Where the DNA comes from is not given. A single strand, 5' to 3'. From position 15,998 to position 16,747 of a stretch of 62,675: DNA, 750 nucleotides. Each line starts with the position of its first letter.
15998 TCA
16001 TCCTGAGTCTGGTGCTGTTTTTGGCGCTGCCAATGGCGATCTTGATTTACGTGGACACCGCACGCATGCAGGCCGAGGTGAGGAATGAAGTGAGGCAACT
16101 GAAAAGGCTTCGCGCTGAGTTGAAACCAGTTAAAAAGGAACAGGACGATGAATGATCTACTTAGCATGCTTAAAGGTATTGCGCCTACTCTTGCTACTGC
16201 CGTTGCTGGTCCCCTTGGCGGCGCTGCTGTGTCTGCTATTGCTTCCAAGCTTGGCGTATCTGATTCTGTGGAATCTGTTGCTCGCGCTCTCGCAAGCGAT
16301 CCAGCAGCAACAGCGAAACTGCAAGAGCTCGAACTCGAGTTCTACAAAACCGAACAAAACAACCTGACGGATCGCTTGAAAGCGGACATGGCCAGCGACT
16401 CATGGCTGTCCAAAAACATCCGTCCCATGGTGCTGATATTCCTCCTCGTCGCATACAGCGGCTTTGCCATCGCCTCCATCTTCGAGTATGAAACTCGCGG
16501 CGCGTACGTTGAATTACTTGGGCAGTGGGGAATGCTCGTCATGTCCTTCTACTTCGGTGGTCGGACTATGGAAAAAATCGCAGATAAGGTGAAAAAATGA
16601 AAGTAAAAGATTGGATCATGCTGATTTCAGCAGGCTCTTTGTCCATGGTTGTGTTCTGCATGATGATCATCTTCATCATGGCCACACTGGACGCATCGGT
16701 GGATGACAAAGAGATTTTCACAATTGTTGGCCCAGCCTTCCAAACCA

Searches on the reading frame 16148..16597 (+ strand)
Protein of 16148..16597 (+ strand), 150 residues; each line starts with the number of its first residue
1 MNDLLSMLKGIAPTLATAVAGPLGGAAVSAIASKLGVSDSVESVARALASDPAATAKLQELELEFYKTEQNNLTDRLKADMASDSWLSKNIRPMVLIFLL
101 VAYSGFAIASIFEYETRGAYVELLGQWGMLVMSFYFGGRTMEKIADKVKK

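Call 67: search_protein_families(library=pfam, alignment_id=A4, max_evalue=0.01)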
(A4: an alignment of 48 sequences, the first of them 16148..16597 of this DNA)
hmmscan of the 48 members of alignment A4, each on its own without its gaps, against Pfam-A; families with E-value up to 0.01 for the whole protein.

A. member 1, window:16148-16597:+ (150 aa): 1 family
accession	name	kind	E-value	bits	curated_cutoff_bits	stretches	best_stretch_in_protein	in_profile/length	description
PF11351.13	GTA_holin_3TM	-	0.00014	22.8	24.8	1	37-139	3-122/123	Holin of 3TMs, for gene-transfer release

B. families by the number of members that match (of 48 scanned): 27 families (the first 25 are shown)
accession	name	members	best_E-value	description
PF23977.1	Pam3_Gp34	1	2.5e-62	Pam3 phage gp34-like protein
PF00476.26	DNA_pol_A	1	1.6e-58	DNA polymerase family A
PF00580.27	UvrD-helicase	1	2.6e-29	UvrD/REP helicase N-terminal domain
PF00176.29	SNF2-rel_dom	1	2.2e-23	SNF2-related domain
PF13245.12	AAA_19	1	4.4e-17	AAA domain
PF00271.37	Helicase_C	1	1.3e-14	Helicase conserved C-terminal domain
PF01145.31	Band_7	1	8.9e-14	SPFH domain / Band 7 family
PF13361.12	UvrD_C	1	3.6e-12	UvrD-like helicase C-terminal domain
PF22548.2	AEP-TOTE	1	1e-11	TOTE conflict system, Archaeo-Eukaryotic Primase domain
PF08291.16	Peptidase_M15_3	1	3.3e-11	Peptidase M15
PF01443.25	Viral_helicase1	1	8.8e-10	Viral superfamily 1 RNA helicase core domain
PF13604.12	AAA_30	1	1.1e-09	AAA domain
PF01612.26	DNA_pol_A_exo1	1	6.6e-09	3'-5' exonuclease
PF13538.12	UvrD_C_2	1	1.6e-08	UvrD-like helicase C-terminal domain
PF13392.12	HNH_3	1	1.1e-07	HNH endonuclease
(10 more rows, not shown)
